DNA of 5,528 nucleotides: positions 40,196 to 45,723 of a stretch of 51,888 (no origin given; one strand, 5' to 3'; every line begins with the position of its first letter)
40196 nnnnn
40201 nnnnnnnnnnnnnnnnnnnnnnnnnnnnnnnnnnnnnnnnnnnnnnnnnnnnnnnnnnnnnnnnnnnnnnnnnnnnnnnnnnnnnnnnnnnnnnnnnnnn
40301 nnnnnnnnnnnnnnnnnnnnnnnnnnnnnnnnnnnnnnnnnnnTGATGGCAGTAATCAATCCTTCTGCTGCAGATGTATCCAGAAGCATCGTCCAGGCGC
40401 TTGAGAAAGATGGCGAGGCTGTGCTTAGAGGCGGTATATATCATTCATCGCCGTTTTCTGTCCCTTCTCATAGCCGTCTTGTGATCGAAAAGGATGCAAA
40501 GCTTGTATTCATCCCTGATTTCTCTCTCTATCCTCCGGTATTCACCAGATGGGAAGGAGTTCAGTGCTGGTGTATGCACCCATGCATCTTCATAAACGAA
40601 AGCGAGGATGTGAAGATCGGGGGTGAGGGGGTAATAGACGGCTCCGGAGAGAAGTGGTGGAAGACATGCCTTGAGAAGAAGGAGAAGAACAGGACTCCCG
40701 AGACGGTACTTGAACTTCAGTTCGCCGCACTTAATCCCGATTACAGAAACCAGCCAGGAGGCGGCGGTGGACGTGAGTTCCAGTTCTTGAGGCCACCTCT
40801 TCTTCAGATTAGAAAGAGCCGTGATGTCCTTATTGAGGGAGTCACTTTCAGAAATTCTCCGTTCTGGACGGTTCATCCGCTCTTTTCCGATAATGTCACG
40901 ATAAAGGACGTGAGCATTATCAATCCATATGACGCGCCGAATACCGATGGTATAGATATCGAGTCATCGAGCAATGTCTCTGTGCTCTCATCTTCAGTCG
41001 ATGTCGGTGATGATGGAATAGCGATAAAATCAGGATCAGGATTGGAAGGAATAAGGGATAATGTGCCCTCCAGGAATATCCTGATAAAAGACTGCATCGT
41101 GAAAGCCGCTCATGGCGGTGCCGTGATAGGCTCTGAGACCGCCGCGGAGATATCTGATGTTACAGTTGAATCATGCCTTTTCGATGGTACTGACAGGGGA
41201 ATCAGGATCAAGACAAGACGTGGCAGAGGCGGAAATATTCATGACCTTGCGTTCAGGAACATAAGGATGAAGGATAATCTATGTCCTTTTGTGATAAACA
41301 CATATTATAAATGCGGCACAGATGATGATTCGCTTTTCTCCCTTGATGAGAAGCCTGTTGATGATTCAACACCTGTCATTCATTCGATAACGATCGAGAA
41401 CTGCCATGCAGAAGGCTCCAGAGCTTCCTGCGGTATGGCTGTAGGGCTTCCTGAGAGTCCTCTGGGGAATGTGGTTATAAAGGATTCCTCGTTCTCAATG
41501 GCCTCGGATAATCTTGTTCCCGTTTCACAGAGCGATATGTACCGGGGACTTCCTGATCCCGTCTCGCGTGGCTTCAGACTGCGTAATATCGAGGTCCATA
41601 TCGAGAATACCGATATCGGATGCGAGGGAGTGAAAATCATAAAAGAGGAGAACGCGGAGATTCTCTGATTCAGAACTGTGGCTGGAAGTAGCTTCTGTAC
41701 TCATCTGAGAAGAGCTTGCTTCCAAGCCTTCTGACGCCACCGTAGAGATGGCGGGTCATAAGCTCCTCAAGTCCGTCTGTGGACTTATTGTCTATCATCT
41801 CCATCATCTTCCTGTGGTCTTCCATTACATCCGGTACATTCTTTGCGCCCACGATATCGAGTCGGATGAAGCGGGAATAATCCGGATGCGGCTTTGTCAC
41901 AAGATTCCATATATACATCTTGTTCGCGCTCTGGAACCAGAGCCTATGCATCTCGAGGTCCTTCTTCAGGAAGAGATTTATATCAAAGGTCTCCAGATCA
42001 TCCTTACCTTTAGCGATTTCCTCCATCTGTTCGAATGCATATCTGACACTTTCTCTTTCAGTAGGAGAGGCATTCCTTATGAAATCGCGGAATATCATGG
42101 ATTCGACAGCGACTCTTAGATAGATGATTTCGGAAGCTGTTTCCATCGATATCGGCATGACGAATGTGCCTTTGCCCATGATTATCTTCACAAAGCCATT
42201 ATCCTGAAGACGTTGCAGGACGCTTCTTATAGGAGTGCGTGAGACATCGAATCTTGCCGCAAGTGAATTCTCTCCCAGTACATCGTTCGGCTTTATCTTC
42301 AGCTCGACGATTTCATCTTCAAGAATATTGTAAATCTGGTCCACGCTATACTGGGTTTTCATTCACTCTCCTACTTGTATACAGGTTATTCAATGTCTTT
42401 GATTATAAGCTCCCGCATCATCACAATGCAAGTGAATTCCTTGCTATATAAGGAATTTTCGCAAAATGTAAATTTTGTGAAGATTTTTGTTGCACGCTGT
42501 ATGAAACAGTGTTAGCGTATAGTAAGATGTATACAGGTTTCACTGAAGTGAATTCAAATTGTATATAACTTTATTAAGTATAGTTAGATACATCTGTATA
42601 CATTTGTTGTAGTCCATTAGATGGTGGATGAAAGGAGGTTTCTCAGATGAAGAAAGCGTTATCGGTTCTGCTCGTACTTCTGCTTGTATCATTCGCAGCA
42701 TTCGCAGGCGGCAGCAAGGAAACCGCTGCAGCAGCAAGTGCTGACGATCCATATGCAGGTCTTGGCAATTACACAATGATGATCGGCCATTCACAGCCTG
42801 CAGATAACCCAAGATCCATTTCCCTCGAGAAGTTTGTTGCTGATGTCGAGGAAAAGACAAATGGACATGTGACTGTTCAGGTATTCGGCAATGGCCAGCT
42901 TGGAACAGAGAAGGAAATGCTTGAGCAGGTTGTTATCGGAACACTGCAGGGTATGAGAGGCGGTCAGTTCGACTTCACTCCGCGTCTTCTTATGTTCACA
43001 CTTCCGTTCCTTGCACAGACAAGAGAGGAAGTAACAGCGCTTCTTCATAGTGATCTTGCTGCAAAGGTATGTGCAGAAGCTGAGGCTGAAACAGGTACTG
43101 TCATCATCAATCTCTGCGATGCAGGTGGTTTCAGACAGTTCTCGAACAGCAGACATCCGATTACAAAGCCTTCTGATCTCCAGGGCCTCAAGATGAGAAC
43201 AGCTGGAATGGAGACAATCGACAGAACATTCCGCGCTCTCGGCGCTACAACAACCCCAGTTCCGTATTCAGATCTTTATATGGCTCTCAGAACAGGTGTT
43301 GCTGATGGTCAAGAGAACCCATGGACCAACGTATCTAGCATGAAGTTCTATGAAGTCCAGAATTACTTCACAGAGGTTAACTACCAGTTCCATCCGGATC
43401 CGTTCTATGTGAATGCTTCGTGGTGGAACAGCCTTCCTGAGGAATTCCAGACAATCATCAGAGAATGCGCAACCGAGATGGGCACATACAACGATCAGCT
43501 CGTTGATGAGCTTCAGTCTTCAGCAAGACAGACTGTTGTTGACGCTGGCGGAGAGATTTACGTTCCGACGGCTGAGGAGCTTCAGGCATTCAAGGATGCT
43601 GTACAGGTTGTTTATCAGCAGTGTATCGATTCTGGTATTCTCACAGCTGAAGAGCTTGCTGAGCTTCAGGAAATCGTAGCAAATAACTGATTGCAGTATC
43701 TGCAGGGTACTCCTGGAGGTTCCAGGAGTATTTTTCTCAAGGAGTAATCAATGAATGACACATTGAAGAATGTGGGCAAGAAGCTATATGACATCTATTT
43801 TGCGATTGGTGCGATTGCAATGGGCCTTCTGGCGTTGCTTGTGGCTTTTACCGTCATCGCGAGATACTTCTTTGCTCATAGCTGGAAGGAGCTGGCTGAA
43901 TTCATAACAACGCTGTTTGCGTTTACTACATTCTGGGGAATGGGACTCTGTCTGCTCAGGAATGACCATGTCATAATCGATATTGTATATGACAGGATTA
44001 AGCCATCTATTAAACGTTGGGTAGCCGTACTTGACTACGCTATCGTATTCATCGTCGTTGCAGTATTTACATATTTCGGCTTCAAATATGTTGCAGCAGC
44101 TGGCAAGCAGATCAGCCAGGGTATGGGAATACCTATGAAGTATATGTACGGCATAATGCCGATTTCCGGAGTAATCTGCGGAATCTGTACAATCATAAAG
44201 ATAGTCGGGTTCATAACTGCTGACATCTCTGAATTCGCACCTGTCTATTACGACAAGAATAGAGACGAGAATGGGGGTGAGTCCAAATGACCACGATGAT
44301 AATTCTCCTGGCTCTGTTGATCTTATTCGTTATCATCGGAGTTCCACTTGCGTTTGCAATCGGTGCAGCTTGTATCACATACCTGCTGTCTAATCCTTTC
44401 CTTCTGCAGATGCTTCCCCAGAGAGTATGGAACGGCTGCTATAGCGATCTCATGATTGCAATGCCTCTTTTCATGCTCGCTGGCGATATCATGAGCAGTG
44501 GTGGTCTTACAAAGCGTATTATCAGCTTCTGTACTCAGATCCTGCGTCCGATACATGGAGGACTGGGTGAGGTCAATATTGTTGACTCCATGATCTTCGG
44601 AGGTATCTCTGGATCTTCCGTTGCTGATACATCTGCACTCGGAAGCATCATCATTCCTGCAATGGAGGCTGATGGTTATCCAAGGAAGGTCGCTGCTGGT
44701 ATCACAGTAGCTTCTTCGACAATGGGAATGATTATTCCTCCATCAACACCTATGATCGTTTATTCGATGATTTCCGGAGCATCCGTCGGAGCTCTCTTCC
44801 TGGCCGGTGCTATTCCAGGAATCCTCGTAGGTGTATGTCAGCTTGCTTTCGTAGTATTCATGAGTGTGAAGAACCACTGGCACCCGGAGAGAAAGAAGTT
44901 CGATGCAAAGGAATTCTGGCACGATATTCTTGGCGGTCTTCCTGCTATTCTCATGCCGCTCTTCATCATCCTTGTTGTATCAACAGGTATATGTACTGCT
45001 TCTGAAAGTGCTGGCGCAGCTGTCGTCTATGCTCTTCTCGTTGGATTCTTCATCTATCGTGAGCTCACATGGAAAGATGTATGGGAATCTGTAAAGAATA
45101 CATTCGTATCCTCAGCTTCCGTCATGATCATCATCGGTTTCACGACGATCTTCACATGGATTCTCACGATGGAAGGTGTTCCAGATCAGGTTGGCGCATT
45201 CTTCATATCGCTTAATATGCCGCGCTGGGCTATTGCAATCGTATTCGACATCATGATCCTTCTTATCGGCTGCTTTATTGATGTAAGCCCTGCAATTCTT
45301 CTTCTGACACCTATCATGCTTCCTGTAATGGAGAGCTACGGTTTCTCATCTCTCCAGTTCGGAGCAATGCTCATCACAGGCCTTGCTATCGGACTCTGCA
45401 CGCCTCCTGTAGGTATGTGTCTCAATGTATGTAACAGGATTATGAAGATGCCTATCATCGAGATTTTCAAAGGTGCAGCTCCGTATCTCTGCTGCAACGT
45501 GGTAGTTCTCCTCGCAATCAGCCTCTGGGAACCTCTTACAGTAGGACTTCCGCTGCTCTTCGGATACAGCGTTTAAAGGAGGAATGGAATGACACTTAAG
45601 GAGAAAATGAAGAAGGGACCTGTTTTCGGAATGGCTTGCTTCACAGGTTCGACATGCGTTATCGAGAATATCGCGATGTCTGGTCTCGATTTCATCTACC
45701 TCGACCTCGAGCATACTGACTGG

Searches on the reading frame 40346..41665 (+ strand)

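Call 15: search_protein_families(library=pfam, proteins=[window:40346-41665:+], max_evalue=0.001)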
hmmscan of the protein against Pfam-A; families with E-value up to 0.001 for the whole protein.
window:40346-41665:+ (440 aa): 2 families
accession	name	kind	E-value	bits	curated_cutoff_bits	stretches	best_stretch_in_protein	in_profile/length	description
PF00295.23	Glyco_hydro_28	-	8.8e-40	137.2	22.9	2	150-322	91-254/324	Glycosyl hydrolases family 28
PF13229.12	Beta_helix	-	6e-10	39.4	25.9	1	154-291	27-147/158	Right handed beta helix region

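Call 73: search_protein_families(library=ncbifam, proteins=[window:40346-41665:+], max_evalue=0.00001)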
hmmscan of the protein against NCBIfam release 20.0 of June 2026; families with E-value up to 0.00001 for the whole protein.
window:40346-41665:+ (440 aa): 5 families
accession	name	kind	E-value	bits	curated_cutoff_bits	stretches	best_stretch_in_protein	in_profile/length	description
NF051860.1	PolglcturonPglAAgro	equivalog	2.6e-78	263.9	600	2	149-385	226-466/502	polygalacturonase PglA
NF049892.1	AlphdgalacturondseBT4155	equivalog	1.7e-39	135.8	800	1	20-319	78-374/454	alpha-d-galacturonidase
NF051861.1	PolglcturonPglBAgro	equivalog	2e-37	129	600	1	148-309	123-281/437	polygalacturonase PglB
NF049899.1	RhamgalacuronBT4153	equivalog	6.2e-34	117.4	650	2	147-305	179-341/432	rhamnogalacturonidase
NF049898.1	RhamgalacuronBT4146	equivalog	4e-14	52.2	500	1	81-263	96-238/445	rhamnogalacturonidase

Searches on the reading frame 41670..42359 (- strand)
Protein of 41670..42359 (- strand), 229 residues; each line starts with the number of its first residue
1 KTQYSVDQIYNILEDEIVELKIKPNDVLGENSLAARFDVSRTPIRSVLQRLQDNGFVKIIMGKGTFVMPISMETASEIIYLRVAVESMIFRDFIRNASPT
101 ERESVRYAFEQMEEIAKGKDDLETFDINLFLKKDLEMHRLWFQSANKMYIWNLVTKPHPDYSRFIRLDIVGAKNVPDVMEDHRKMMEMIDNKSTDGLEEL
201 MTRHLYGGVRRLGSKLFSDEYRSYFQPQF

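Call 15: search_protein_families(library=pfam, proteins=[window:41670-42359:-], max_evalue=0.001)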
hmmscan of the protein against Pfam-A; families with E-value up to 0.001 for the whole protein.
window:41670-42359:- (229 aa): 3 families
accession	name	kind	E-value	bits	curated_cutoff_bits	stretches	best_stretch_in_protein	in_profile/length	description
PF07729.17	FCD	-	2.6e-16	60.6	24.3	1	77-205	1-123/125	FCD domain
PF00392.27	GntR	-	3e-16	59.2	27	1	7-67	3-64/64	Bacterial regulatory proteins, gntR family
PF01978.25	TrmB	-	0.00064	20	25.6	0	31-72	26-67/68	Sugar-specific transcriptional regulator TrmB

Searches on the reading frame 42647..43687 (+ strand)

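Call 15: search_protein_families(library=pfam, proteins=[window:42647-43687:+], max_evalue=0.001)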
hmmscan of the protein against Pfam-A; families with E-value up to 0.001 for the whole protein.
window:42647-43687:+ (347 aa): 1 family
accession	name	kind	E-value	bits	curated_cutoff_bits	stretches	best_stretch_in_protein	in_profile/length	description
PF03480.18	DctP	-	1e-79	268.3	23.4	1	46-325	1-281/286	Bacterial extracellular solute-binding protein, family 7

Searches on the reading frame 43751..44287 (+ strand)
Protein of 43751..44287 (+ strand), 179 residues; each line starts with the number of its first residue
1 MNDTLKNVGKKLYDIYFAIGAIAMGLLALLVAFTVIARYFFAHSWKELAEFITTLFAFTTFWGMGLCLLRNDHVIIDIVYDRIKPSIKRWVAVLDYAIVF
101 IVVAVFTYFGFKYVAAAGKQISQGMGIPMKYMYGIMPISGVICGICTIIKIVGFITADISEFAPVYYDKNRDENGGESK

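Call 32: search_protein_families(library=pfam, proteins=[window:43751-44287:+], max_evalue=0.00001)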
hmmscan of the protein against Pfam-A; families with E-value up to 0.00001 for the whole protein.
window:43751-44287:+ (179 aa): 1 family
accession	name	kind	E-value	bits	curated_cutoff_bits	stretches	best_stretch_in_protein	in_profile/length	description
PF04290.18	DctQ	-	8.8e-25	87.6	28.3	1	27-153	1-128/132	Tripartite ATP-independent periplasmic transporters, DctQ component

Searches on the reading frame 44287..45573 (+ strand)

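Call 32: search_protein_families(library=pfam, proteins=[window:44287-45573:+], max_evalue=0.00001)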
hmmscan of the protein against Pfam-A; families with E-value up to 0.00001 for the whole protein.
window:44287-45573:+ (429 aa): 1 family
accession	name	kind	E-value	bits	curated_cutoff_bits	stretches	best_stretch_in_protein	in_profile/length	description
PF06808.19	DctM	-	3.8e-105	352.5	23.8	1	7-413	4-409/413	Tripartite ATP-independent periplasmic transporter, DctM component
